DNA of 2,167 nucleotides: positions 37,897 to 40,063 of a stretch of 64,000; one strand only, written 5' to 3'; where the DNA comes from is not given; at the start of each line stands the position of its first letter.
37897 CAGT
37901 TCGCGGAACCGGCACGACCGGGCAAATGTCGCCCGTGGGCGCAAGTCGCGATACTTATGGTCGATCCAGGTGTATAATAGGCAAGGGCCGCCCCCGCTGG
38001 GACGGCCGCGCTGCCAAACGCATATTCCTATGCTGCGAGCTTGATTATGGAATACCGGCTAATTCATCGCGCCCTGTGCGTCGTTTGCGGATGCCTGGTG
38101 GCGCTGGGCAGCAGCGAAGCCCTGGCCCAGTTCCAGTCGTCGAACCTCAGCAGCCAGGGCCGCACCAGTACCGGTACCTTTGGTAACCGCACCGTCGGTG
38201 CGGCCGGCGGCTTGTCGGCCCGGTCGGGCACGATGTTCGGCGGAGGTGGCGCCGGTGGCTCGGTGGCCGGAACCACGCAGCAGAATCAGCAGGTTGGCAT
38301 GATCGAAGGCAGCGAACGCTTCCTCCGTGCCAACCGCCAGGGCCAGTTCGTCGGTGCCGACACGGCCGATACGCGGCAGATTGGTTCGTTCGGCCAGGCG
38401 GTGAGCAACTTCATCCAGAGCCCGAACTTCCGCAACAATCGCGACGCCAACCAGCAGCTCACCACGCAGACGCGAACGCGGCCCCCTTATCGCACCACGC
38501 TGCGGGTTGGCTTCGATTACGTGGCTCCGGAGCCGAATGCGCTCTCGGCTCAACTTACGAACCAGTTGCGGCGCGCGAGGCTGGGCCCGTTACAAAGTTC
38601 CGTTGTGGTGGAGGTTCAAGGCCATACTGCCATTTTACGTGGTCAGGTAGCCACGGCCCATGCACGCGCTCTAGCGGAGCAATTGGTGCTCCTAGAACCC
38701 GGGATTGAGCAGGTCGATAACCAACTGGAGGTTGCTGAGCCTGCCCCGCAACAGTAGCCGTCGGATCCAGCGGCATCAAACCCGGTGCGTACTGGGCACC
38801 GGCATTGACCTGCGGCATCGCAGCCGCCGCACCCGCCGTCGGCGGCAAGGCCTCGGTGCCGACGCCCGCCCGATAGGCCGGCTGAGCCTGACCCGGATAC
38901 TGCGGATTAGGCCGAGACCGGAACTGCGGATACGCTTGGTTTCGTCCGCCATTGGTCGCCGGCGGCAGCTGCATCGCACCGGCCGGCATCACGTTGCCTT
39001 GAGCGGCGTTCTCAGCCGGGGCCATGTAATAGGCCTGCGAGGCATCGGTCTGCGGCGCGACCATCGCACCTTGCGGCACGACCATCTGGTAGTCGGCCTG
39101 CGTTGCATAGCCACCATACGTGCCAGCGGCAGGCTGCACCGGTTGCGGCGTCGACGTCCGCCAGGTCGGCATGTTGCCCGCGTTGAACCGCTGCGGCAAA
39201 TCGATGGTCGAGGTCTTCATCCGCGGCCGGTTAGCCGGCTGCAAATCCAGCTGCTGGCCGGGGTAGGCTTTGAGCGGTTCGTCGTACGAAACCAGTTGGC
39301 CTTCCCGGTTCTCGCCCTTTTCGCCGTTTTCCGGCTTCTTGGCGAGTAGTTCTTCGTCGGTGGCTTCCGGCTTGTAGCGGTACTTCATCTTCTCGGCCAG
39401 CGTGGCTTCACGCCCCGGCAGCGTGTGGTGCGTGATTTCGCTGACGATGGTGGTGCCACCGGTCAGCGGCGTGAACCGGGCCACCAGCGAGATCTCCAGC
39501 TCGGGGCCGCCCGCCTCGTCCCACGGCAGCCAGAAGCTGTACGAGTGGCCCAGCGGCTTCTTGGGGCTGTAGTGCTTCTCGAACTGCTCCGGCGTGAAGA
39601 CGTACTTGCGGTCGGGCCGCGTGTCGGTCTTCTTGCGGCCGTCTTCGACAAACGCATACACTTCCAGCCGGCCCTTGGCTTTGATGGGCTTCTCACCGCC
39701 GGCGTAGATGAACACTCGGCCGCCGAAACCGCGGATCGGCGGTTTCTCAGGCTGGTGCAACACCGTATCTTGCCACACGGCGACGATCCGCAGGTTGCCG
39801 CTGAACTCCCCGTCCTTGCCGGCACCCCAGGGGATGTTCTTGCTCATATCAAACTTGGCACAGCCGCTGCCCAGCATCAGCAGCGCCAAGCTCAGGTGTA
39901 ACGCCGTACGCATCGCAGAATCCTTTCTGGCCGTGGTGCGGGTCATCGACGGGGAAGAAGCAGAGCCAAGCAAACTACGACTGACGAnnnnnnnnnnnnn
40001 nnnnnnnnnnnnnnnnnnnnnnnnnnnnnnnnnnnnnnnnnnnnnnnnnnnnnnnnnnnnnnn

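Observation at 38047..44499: Orphan ~1500-aa secretin with a downstream lipoprotein and a convergent BON-domain protein, but no secretion ATPase or platform genes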

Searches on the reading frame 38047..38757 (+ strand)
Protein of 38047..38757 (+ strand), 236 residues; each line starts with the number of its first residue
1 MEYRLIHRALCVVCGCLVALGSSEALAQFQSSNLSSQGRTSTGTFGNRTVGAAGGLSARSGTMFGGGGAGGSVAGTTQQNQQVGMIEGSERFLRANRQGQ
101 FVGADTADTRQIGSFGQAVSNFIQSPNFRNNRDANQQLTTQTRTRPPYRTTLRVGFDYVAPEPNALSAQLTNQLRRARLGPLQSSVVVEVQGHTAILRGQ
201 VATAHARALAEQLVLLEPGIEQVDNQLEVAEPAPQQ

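Call 3: search_protein_families(library=pfam, proteins=[window:38047-38757:+], max_evalue=0.01)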
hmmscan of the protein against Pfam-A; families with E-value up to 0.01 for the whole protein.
window:38047-38757:+ (236 aa): 1 family
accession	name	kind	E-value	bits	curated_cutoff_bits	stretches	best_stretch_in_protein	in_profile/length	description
PF04972.22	BON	-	2e-08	34.9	27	1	166-230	5-68/69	BON domain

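Call 38: search_protein_families(library=ncbifam, proteins=[window:38047-38757:+], max_evalue=0.01)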
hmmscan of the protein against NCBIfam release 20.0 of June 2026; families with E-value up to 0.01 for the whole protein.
window:38047-38757:+ (236 aa): 0 families

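Call 74: find_homologous_proteins(query=window:38047-38757:+, max_evalue=0.001)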
Query window:38047-38757:+ (236 aa): 38 proteins with E <= 0.001 among 6051 candidates.
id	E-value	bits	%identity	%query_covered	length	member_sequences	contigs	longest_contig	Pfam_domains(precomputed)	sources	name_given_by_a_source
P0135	4.3e-145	499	100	100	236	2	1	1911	PF04972.23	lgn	-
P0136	1.1e-121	422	87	99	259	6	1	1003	PF04972.23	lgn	-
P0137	6.0e-86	306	67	99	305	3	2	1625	PF04972.23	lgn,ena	-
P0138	5.8e-74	266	77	67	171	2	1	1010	PF04972.23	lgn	-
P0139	1.3e-64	236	54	99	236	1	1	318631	PF04972.23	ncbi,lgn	-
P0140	4.1e-64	234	54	97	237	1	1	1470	PF04972.23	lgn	-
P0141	2.0e-28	118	41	83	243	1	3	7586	PF04972.23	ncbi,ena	-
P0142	1.1e-27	115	42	96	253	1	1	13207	PF04972.23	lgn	-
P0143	7.5e-27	113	41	97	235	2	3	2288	PF04972.23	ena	-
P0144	1.3e-25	108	41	81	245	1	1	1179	PF04972.23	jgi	jgi:hypothetical protein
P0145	2.7e-24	104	38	68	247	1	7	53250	PF04972.23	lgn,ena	-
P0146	1.3e-23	102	46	66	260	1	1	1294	PF04972.23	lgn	-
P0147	5.8e-23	100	40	91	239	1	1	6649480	PF04972.23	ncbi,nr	ncbi:Hypothetical protein PBC10988_28400 [Planctomycetales bacterium 10988]|nr:Hypothetical protein 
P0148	4.0e-22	97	47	65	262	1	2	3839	PF04972.23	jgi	jgi:hypothetical protein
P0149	2.7e-21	94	39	80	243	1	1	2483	PF04972.23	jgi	jgi:hypothetical protein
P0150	7.9e-21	93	43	64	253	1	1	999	PF04972.23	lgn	-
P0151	6.7e-20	90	37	67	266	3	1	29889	PF04972.23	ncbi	-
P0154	1.4e-14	72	52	37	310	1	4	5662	PF04972.23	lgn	-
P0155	7.8e-14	70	33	92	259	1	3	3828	PF04972.23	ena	-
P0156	9.8e-14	70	31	92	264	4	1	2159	PF04972.23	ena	-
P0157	1.8e-13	69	40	61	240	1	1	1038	PF04972.23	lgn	-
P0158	2.5e-13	68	32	92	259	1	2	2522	PF04972.23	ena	-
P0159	5.9e-13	67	32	80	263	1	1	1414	PF04972.23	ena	-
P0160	1.6e-11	62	53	33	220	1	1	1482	PF04972.23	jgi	jgi:hypothetical protein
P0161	2.7e-11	62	53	33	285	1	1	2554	PF04972.23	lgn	-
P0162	5.0e-11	61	35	83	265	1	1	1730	PF04972.23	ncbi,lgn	-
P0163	3.1e-10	58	53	33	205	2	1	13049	PF04972.23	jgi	-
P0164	4.1e-10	58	60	33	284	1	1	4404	PF04972.23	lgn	-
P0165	9.1e-10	57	53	33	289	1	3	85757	PF04972.23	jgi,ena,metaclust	metaclust:\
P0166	1.2e-9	56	32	67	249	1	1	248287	PF04972.23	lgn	-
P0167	3.7e-9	55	31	69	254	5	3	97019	PF04972.23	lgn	-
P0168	1.3e-8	53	35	93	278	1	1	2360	PF04972.23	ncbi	-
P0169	4.0e-8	51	35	94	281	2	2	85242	PF04972.23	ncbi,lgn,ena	-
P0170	2.2e-7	49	33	62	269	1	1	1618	PF04972.23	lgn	-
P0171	7.4e-5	41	36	38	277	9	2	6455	PF04972.23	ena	-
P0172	4.6e-4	38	35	35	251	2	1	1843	PF04972.23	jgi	-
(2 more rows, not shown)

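Call 75: find_encoding_contigs(protein=P0147, flank=10000, max_places=1)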
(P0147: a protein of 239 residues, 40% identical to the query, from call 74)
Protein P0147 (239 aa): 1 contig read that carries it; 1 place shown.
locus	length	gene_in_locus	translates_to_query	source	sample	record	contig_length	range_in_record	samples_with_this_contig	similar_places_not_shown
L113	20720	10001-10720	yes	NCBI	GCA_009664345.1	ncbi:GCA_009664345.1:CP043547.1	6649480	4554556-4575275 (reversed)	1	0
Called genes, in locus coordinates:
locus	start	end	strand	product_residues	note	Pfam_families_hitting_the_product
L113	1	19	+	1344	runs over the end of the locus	PF05378:Hydant_A_N, PF01968:Hydantoinase_A, PF19278:Hydant_A_C, PF02538:Hydantoinase_B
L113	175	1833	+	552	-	PF13231:PMT_2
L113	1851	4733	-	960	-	PF19078:Big_12, PF01839:FG-GAP (faint), PF13517:FG-GAP_3 (weak)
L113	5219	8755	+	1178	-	PF12795:MscS_porin, PF12794:MscS_TM, PF21088:MS_channel_1st, PF00924:MS_channel_2nd, PF21082:MS_channel_3rd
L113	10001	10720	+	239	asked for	PF04972:BON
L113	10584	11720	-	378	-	-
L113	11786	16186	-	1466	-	PF03958:Secretin_N, PF00263:Secretin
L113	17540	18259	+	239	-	-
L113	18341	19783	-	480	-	PF00884:Sulfatase, PF01663:Phosphodiest, PF16347:SGSH_C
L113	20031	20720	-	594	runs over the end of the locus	-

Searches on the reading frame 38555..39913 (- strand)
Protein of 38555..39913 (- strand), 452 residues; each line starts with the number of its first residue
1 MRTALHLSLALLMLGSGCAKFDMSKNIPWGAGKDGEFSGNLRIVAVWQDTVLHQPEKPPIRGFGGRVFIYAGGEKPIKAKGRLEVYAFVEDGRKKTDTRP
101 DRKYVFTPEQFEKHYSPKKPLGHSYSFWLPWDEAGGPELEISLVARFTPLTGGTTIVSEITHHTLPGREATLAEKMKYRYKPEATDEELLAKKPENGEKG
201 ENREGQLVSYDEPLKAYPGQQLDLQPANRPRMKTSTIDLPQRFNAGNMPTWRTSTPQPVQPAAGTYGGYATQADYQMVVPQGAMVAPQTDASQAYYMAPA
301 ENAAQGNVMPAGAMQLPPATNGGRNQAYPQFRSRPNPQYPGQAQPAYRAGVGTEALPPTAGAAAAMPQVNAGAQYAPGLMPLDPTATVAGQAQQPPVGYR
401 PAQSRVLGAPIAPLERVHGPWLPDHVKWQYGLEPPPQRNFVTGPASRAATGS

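Call 3: search_protein_families(library=pfam, proteins=[window:38555-39913:-], max_evalue=0.01)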
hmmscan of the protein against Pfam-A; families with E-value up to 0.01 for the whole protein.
window:38555-39913:- (452 aa): 0 families

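Call 38: search_protein_families(library=ncbifam, proteins=[window:38555-39913:-], max_evalue=0.01)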
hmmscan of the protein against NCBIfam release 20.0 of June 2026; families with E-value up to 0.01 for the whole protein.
window:38555-39913:- (452 aa): 0 families

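Call 39: predict_structure(alignment_id=A2)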
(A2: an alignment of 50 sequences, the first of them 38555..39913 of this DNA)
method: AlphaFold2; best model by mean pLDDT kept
length: 452 residues; sequences in the alignment: 50
mean_pLDDT: 63.6   pTM: 0.43
mean pLDDT of the five models: 63.6, 62.4, 60.9, 59.6, 59.2
residues with pLDDT >= 90: 115; 70-90: 39; 50-70: 125; < 50: 173
segments of 3 or more residues with pLDDT < 50: 202-204, 206-227, 247-279, 281-286, 288-298, 300-309, 311-316, 319-328, 330-336, 341-344, 346-356, 360-366, 368-376, 386-389, 391-393
pLDDT, mean of each block of 10 residues (from residue 1): 76 64 52 56 96 96 97 93 97 91 97 89 95 95 97 92 95 84 51 56 44 43 46 58 48 42 42 45 45 43 43 46 41 44 43 47 45 44 51 49 60 59 54 58 55 48
secondary structure, 60 per line:
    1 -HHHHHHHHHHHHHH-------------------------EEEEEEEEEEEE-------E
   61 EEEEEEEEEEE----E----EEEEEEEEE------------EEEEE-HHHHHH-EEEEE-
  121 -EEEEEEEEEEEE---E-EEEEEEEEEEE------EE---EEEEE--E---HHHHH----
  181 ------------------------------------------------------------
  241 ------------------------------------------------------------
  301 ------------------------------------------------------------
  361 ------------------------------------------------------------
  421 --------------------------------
elements in order: H2-15 E41-52 E60-71 E81-89 E102-106 H108-113 E115-119 E122-133 E139-149 E161-165 H172-176

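Call 43: fold_search(model_id=the predicted structure, library=pdb)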
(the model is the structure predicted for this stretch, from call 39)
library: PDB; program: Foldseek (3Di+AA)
matches with E <= 10: 1252; with E <= 0.001: 1
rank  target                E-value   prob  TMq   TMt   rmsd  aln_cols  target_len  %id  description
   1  8yjb_G                9.5e-04  0.99  0.17  0.09   9.3       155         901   12  Cryo-EM structure of the human DSS1-INTAC complex (released 2025-03-05)
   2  7pks_g                1.1e-03  1.00  0.17  0.10   7.7       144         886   12  Structural basis of Integrator-mediated transcription regulation (released 2021-12-08)
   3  6vhh_A                4.1e-03  0.99  0.15  0.05  10.8       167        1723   10  Human Teneurin-2 and human Latrophilin-3 binary complex (released 2020-06-03)
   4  9g41_A                5.1e-03  0.99  0.16  0.06  10.4       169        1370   11  Mouse Teneurin2 dimer variant A0B1 (released 2026-01-21)
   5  7ban_A                6.0e-03  0.97  0.14  0.04  12.1       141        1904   11  human Teneurin4 Mut C2 (released 2022-01-12)
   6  8rc4_g                7.1e-03  1.00  0.18  0.10   7.4       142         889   11  Structure of Integrator-PP2A complex (released 2024-02-07)
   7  1tza_A                7.1e-03  0.99  0.17  0.48   9.3       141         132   11  X-ray structure of Northeast Structural Genomics Consortium target SoR45 (released 2004-07-27)
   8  9nms_A                7.6e-03  0.94  0.15  0.21   9.6       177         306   11  R162Q mutant of inwardly rectifying potassium channel Kir7.1 (released 2026-01-28)
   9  1u4e                  8.0e-03  0.92  0.15  0.30  12.4       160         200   12  Crystal Structure of Cytoplasmic Domains of GIRK1 channel (released 2005-03-08)
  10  9nrx_X                8.5e-03  0.93  0.15  0.40   8.3       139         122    7  Venezuelan Equine Encephalitis Virus in complex with the single domain antibody V2B3 (released 2025-12-03)
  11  9fc2_B                8.9e-03  0.95  0.15  0.42   8.0       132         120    8  The crystal structure of the SARS-CoV-2 receptor binding domain in complex with the neutralizing nanobody 4. (released 2025-06-11)
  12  7adi_A                8.9e-03  0.77  0.13  0.19   9.8       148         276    9  KirBac3.1 W46R: role of a highly conserved tryptophan at the membrane-water interface of Kir channel (released 2022-01-12)
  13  7ycx_G                1.1e-02  0.89  0.15  0.09   9.5       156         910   12  The structure of INTAC-PEC complex (released 2023-03-15)
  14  3spi                  1.2e-02  0.85  0.15  0.18   8.8       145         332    9  Inward rectifier potassium channel Kir2.2 in complex with PIP2 (released 2011-08-24)
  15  9g2h_A                1.3e-02  0.85  0.14  0.05  12.9       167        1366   12  Mouse Teneurin2 dimer variant A1B0 (released 2026-01-21)
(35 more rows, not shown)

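Call 44: find_related_loci(query=A2, collection=metagenome_contigs, flank=10000)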
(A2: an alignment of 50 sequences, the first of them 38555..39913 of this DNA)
Query A2 (452 aa) in metagenome_contigs; peptide patterns used: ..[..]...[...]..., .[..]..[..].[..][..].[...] (x = any residue, [..] = any of these).
597 stretches matched a pattern (row limit reached: there are more); 548 encode a relative of the query (tblastn E <= 1e-3); the best 80 are kept; 80 distinct loci.
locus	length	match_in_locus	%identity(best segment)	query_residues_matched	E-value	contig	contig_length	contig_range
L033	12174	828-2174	85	1-452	0e+0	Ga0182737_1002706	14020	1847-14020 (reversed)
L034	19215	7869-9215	86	1-452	0e+0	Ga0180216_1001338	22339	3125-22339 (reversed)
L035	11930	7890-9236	80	1-443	0e+0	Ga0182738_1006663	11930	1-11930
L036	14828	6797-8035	53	2-451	6e-141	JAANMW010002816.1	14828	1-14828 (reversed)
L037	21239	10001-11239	53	2-451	6e-141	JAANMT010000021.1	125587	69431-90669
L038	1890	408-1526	37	1-421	6e-62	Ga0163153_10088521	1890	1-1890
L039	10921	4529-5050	53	7-182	1e-56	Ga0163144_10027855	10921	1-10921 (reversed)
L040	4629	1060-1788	43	14-265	3e-54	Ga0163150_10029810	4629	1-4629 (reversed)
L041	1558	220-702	55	7-170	4e-56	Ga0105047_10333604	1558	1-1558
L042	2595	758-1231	56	10-167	3e-52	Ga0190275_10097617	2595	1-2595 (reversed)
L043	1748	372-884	52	1-167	1e-52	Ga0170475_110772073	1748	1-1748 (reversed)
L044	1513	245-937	41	1-259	1e-52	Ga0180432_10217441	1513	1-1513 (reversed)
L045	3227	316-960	45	10-239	2e-50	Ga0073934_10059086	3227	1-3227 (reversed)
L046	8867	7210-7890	43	5-244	4e-50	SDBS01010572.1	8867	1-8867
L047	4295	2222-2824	48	2-200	9e-50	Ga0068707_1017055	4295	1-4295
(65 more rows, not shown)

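Call 55: search_solved_structures(query=A2, max_evalue=1)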
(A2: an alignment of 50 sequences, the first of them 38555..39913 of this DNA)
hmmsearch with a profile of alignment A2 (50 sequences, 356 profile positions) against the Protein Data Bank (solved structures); distinct sequences matched with E-value up to 1: 1.
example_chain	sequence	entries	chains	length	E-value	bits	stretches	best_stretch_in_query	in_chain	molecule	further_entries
5v7q_S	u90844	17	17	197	0.72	12.7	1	198-302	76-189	50S ribosomal protein L22 | Large ribosomal subunit protein uL22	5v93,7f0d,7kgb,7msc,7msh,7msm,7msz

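Call 72: search_protein_families(library=pfam, alignment_id=A2, max_evalue=1)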
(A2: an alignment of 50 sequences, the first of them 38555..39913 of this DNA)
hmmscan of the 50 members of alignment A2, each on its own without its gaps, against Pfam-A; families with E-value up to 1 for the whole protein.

A. member 1, window:38555-39913:- (452 aa): 0 families

B. families by the number of members that match (of 50 scanned): 3 families
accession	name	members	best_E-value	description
PF14327.11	CSTF2_hinge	1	0.082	Hinge domain of cleavage stimulation factor subunit 2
PF13991.11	BssS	1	0.089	BssS protein family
PF15399.11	DUF4620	1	0.25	Domain of unknown function (DUF4620)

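Call 91: search_protein_representatives(alignment_id=A2)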
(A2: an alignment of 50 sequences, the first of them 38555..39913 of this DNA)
Query: 50 sequences, 356 profile positions. Proteins with E-value up to 0.001 (for the whole library): 2261; up to 1e-10: 2006; up to 1e-30: 1340. The best 150 are listed.
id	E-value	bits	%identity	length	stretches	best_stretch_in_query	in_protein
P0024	1.9e-117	409.3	-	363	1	4-336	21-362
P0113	8.5e-116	403.9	-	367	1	1-353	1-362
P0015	9.7e-115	400.4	-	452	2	8-340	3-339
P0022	1.1e-114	400.3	-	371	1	1-352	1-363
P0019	3.3e-114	398.7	-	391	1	9-354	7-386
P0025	1.2e-113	396.8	-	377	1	9-349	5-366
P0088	5.4e-113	394.7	-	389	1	4-348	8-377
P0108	1.5e-111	389.9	-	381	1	1-354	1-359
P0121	3.2e-111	388.8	-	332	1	2-347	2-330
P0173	3.6e-111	388.7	-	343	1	7-352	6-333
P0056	9.4e-111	387.3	-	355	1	1-353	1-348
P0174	9.0e-110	384.1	-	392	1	1-352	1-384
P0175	9.0e-110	384.1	-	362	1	1-352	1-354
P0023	1.2e-109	383.7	-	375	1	9-343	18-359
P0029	1.9e-109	383.0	-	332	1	7-344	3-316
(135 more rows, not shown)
